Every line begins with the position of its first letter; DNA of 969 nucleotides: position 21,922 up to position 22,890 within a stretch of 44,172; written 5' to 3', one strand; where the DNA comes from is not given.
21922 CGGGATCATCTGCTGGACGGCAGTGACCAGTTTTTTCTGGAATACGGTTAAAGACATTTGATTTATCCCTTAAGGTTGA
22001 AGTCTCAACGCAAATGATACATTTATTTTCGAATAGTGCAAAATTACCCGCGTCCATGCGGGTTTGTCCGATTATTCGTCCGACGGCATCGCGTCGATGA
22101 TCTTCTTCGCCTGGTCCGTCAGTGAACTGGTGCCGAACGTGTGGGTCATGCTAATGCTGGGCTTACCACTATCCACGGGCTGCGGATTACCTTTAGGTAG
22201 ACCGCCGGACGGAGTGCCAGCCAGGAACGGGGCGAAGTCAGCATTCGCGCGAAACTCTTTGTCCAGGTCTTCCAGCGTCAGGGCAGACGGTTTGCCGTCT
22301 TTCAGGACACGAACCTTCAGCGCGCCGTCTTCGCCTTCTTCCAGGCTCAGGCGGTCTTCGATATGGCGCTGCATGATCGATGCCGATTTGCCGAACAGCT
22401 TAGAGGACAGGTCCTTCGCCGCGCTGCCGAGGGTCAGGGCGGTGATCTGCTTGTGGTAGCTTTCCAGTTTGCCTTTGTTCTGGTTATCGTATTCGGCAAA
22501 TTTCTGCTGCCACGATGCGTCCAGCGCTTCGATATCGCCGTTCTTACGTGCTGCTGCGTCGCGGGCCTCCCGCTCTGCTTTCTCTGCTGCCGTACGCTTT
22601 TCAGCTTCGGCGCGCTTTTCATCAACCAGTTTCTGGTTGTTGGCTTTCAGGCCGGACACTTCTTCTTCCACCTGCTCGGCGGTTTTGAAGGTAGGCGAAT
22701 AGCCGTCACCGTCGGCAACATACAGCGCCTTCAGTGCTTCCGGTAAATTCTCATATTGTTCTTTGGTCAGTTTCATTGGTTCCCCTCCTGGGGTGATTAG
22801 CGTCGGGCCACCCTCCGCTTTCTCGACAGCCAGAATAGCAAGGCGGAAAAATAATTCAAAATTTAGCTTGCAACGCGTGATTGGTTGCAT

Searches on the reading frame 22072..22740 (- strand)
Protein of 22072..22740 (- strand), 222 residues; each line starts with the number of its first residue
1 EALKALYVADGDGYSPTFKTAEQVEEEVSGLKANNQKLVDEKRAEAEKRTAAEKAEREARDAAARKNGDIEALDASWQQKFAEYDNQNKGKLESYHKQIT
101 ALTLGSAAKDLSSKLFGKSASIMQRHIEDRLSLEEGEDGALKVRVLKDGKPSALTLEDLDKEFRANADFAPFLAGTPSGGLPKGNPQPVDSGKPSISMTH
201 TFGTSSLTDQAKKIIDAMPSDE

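Call 27: search_protein_families(library=pfam, proteins=[window:22072-22740:-], max_evalue=0.01)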
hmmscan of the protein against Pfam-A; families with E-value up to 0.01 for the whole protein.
window:22072-22740:- (222 aa): 1 family
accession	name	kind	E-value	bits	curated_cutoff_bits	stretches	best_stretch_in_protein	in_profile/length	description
PF06810.17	Phage_scaffold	-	3e-05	24.5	35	1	19-142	11-132/170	Phage capsid assembly scaffolding protein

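Call 28: search_protein_families(library=phrogs, proteins=[window:22072-22740:-], max_evalue=0.001)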
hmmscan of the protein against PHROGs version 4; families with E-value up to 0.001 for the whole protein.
window:22072-22740:- (222 aa): 1 family
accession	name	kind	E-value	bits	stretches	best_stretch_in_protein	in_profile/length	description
phrog_206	-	head and packaging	1.7e-38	133.9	1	1-213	16-246/263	head scaffolding protein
